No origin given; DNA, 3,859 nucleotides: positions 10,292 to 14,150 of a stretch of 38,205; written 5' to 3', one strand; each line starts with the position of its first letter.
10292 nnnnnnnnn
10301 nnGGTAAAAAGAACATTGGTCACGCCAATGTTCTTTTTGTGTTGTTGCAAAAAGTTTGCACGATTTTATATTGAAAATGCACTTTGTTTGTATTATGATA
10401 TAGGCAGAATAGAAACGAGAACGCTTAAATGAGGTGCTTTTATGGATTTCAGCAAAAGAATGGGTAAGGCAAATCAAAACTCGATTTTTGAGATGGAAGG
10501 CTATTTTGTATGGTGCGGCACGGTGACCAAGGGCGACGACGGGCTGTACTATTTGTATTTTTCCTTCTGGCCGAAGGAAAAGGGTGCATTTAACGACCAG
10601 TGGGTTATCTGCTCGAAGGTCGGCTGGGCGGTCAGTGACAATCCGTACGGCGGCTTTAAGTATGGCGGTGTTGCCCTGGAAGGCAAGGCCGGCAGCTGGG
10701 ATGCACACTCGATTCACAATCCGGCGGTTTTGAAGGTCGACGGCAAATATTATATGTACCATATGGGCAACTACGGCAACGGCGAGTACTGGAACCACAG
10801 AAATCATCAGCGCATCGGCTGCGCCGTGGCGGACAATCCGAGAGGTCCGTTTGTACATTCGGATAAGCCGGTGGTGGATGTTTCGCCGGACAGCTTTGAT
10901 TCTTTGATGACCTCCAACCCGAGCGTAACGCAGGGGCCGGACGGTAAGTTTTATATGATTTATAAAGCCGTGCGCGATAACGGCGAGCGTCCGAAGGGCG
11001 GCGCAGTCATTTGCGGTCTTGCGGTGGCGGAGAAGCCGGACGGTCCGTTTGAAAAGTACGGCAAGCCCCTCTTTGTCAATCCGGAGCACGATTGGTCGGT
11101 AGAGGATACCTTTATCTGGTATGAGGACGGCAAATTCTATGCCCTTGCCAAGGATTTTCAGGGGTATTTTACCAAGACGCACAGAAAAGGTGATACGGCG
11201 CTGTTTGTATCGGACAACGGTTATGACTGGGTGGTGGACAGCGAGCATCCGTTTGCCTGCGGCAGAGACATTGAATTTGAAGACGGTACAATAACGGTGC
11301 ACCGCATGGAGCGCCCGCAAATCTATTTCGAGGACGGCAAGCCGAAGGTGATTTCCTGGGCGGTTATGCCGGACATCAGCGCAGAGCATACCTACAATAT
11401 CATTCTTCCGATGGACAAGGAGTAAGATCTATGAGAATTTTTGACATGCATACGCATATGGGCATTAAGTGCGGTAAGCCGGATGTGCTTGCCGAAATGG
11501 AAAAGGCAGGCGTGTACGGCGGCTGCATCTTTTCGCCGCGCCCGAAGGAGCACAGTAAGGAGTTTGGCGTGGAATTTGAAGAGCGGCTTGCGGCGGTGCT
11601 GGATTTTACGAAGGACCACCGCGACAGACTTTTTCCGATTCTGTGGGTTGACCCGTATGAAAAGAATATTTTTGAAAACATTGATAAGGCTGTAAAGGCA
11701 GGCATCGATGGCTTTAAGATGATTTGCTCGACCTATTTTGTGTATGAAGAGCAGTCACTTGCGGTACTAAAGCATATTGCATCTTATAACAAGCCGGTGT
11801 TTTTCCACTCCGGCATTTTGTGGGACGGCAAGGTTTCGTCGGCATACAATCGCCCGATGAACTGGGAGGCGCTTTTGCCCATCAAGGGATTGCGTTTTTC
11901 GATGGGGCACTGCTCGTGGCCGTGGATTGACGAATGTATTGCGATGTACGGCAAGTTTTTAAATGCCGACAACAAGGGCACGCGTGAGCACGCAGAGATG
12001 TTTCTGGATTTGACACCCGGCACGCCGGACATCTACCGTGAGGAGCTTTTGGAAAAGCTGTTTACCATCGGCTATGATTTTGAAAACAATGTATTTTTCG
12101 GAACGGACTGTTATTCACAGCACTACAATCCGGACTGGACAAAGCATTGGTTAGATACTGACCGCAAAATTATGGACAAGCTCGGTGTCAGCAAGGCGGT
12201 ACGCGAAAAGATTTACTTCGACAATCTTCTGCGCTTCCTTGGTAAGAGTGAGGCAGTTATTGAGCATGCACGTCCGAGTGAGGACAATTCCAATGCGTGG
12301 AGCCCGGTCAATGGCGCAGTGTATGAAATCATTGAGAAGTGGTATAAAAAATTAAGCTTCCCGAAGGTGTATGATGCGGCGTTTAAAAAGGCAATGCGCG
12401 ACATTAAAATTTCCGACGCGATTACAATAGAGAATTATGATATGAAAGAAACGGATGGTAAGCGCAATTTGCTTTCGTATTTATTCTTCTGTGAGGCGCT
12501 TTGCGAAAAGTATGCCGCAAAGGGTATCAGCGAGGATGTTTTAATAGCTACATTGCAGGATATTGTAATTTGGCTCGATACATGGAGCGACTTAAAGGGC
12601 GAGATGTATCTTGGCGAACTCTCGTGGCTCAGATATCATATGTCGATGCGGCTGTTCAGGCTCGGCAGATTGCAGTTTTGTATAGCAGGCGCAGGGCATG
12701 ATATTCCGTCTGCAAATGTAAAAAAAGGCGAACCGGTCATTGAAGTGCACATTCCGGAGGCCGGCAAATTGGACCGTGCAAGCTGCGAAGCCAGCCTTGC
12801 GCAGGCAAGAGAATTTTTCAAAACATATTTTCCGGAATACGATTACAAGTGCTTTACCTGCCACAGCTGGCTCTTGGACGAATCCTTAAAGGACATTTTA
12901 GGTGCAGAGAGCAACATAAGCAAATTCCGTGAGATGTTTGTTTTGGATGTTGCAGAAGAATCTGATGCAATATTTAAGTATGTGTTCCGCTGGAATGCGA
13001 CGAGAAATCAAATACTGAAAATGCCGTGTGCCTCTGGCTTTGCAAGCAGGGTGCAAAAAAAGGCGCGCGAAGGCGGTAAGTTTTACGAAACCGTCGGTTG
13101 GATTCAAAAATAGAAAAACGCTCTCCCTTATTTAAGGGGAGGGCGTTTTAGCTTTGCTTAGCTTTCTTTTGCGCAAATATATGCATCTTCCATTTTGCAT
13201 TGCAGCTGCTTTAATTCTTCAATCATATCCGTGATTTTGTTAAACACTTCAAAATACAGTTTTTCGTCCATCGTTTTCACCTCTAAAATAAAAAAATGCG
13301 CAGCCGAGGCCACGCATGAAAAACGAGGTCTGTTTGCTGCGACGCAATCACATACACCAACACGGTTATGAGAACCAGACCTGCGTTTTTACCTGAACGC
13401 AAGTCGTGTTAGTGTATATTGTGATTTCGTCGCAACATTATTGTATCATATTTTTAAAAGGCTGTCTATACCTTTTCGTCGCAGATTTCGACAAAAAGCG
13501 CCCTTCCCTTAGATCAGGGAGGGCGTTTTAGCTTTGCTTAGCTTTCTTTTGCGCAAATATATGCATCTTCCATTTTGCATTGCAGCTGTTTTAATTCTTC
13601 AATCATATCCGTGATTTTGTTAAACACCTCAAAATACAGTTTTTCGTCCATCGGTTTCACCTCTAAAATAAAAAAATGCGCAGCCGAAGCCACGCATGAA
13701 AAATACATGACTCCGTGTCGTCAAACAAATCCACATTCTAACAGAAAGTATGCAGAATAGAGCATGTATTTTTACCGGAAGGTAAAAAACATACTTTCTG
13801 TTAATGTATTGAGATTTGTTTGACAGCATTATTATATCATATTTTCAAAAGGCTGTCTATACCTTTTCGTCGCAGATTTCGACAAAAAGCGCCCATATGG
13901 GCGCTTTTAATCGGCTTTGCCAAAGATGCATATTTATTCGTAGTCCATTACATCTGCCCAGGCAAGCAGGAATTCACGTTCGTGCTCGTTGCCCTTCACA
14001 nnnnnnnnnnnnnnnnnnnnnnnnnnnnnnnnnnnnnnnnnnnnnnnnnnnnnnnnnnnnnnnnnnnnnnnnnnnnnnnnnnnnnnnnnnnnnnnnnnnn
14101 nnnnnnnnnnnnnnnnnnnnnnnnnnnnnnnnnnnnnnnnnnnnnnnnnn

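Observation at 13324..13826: The whole leader was swapped between copies, yet the replacement folds into the same architecture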

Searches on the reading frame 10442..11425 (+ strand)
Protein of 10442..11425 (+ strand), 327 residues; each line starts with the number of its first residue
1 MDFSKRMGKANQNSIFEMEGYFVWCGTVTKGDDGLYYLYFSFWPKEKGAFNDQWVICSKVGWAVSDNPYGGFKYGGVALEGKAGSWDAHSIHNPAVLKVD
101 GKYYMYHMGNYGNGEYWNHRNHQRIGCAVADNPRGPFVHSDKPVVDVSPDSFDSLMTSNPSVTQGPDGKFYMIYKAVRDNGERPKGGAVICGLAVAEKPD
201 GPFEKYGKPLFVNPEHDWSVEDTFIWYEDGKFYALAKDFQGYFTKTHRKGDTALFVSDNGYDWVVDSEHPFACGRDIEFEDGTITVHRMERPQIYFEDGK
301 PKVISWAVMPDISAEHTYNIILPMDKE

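Call 7: search_protein_families(library=pfam, proteins=[window:10442-11425:+], max_evalue=1)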
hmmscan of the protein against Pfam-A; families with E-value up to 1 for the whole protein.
window:10442-11425:+ (327 aa): 2 families
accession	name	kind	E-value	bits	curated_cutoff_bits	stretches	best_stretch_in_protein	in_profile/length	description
PF04616.20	Glyco_hydro_43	-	6.8e-13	49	32.2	2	167-245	76-145/288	Glycosyl hydrolases family 43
PF08770.17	SoxZ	-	0.17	12.1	25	1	49-77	47-75/98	Sulphur oxidation protein SoxZ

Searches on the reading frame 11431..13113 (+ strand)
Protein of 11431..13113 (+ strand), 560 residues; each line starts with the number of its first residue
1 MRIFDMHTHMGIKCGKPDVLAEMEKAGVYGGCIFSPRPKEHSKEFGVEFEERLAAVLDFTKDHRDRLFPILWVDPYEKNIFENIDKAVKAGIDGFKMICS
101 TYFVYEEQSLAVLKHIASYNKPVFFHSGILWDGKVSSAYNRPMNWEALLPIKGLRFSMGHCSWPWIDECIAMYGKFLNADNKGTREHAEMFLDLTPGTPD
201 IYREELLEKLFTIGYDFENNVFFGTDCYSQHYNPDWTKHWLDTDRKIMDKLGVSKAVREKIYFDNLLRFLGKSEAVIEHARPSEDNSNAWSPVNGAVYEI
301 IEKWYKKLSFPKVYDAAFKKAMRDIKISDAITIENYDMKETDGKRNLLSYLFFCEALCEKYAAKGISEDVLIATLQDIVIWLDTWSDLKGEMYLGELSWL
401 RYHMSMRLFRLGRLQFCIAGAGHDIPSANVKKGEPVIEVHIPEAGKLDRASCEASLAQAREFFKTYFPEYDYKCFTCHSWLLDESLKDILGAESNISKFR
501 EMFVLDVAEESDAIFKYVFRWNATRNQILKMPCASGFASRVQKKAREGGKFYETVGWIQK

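Call 7: search_protein_families(library=pfam, proteins=[window:11431-13113:+], max_evalue=1)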
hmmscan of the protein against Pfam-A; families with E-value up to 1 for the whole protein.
window:11431-13113:+ (560 aa): 3 families
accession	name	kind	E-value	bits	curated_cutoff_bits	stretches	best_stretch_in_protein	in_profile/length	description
PF18164.7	GNAT_C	-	2.5e-38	131.6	22.8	1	408-558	1-142/142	GNAT-like C-terminal domain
PF18082.7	NAT_N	-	4e-10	41.2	27.8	1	338-406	59-129/129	N-acyltransferase N-terminal domain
PF04909.20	Amidohydro_2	-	4.9e-06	27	26.4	1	44-271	58-288/289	Amidohydrolase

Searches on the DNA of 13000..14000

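Call 4: search_rna_families(source=window, start=13000, end=14000, threshold=evalue, max_evalue=10, show_alignments=3)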
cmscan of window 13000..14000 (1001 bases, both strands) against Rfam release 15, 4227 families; matches with E-value up to 10: 24.
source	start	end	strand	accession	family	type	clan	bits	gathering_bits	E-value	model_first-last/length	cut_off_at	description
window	13867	13917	+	RF02066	STnc320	Gene; sRNA;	-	25.4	50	0.028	1-55/55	no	Salmonella enterica sRNA STnc320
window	13735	13805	-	RF00367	mir-BHRF1-3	Gene; miRNA;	-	21.8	80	0.076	1-65/65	no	mir-BHRF1-3 microRNA precursor family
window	13107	13174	-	RF02371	PyrG_leader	Cis-reg; leader;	-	20.3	65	6.8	1-78/78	no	PyrG leader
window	13880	13913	-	RF04197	mir-9457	Gene; miRNA;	-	18.6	90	1.3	18-52/68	no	mir-9457 microRNA precursor family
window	13110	13168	-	RF04313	aspC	Cis-reg;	-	18.4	100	7.3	1-124/124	no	aspC ncRNA motif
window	13476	13534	+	RF02066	STnc320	Gene; sRNA;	-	18.2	50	1.5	1-55/55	no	Salmonella enterica sRNA STnc320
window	13718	13826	-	RF03556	mir-559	Gene; miRNA;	-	18.2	95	2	1-91/91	no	mir-559 microRNA precursor family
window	13674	13823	-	RF02384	FasX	Gene; sRNA;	-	18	100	2.4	1-205/205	no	FasX small RNA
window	13833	13947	-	RF02859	Arrc11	Gene; sRNA;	-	17.8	52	3.9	1-175/175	no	Actinobacillus sRNA 11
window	13489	13530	-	RF02847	Ref64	Gene; sRNA;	-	16.9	44.3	4.5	1-69/69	no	Enterococcus sRNA 64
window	13500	13575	+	RF02181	ST7-AS2_1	Gene; lncRNA;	-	16.6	80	1.3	1-72/72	no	ST7 antisense RNA 2 conserved region 1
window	13885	13908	+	RF04197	mir-9457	Gene; miRNA;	-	16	90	6.6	23-47/68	no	mir-9457 microRNA precursor family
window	13117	13195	+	RF02181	ST7-AS2_1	Gene; lncRNA;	-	15.8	80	2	1-72/72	no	ST7 antisense RNA 2 conserved region 1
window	13719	13825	+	RF04128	MIR8562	Gene; miRNA;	-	15.8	211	3.7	1-242/242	no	MIR8562 microRNA precursor family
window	13669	13756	-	RF02869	ncS025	Gene; sRNA;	-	15.4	46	6.8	1-85/85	no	Burkholderia sRNA 25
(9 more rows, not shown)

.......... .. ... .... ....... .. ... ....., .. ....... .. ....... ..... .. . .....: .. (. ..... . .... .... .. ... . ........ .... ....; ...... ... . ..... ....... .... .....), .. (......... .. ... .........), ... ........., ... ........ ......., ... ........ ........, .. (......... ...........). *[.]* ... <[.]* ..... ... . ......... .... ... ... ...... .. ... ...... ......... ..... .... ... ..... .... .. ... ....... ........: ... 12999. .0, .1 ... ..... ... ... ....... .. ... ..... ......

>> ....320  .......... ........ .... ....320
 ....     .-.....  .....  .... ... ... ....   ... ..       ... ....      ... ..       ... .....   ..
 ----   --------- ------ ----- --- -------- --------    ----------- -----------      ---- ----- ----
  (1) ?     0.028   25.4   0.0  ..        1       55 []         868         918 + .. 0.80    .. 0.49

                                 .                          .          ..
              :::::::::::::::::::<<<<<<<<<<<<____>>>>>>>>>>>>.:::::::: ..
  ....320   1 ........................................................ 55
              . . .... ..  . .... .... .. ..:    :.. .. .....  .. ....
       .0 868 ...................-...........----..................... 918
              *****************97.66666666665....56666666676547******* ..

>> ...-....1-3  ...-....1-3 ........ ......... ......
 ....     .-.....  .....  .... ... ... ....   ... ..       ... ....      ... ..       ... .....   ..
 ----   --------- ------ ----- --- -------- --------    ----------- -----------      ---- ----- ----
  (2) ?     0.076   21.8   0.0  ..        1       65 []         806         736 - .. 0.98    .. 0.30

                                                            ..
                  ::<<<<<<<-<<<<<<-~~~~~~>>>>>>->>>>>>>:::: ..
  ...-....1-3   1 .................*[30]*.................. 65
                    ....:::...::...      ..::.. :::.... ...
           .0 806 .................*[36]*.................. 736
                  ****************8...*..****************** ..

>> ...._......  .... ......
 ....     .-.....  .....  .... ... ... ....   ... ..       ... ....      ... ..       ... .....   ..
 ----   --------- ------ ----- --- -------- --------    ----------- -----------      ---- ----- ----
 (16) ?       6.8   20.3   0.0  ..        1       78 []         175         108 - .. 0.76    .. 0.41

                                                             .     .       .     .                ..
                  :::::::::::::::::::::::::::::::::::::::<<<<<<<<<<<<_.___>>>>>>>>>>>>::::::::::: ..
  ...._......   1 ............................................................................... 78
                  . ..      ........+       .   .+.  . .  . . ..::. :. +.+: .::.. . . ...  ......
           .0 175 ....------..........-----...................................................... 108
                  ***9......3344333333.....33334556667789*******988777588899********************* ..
